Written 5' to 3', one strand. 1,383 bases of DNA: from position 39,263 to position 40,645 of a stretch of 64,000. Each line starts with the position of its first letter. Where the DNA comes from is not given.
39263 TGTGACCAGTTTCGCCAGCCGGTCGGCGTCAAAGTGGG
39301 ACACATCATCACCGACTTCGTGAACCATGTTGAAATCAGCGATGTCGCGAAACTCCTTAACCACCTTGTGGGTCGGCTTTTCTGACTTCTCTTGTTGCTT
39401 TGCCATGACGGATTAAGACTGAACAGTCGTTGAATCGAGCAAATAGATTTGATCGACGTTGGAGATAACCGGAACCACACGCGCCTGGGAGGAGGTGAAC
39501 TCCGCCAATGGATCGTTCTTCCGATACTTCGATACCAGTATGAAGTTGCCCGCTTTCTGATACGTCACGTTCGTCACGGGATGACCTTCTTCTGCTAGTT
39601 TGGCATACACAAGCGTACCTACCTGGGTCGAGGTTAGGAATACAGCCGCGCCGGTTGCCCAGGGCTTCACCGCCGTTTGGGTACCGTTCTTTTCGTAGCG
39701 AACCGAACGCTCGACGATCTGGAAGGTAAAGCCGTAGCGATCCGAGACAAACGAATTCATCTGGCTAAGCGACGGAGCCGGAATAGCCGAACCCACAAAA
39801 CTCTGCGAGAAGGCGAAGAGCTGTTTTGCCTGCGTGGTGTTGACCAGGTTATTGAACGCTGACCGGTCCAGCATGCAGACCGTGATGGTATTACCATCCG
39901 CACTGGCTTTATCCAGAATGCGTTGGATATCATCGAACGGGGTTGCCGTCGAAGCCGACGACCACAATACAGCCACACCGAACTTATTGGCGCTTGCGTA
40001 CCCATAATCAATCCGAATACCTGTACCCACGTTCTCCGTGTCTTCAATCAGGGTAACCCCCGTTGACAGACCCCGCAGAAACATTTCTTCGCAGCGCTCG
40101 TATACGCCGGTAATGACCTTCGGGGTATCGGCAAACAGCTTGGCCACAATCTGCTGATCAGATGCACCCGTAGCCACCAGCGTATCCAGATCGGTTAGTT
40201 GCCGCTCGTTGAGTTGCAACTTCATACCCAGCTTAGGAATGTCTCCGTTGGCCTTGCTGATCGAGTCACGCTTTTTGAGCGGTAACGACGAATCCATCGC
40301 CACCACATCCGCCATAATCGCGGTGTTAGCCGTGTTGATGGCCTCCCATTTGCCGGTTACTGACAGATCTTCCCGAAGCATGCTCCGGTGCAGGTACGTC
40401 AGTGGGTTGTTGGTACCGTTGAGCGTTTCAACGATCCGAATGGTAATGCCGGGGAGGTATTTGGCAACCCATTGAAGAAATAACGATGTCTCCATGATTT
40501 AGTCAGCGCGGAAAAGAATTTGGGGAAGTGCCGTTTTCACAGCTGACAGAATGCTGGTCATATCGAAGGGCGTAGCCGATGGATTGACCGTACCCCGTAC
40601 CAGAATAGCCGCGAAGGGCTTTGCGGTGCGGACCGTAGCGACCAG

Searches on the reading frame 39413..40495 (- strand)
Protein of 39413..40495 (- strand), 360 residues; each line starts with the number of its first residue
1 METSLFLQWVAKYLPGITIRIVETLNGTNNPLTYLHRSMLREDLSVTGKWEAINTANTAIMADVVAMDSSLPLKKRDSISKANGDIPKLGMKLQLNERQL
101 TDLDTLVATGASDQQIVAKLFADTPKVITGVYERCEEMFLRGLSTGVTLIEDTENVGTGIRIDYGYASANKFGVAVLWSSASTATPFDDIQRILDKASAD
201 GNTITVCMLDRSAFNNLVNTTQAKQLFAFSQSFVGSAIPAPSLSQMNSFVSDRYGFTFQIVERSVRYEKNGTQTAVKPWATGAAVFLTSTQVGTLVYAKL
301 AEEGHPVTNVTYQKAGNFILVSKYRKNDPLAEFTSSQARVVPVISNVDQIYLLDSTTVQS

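Call 36: search_protein_families(library=pfam, proteins=[window:39413-40495:-], max_evalue=0.01)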
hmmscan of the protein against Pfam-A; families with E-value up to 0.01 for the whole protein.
window:39413-40495:- (360 aa): 1 family
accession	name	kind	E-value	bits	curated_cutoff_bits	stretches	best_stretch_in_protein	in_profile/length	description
PF03864.22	Phage_cap_E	-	1.7e-16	60.6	22.9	1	61-350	46-324/329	Phage major capsid protein E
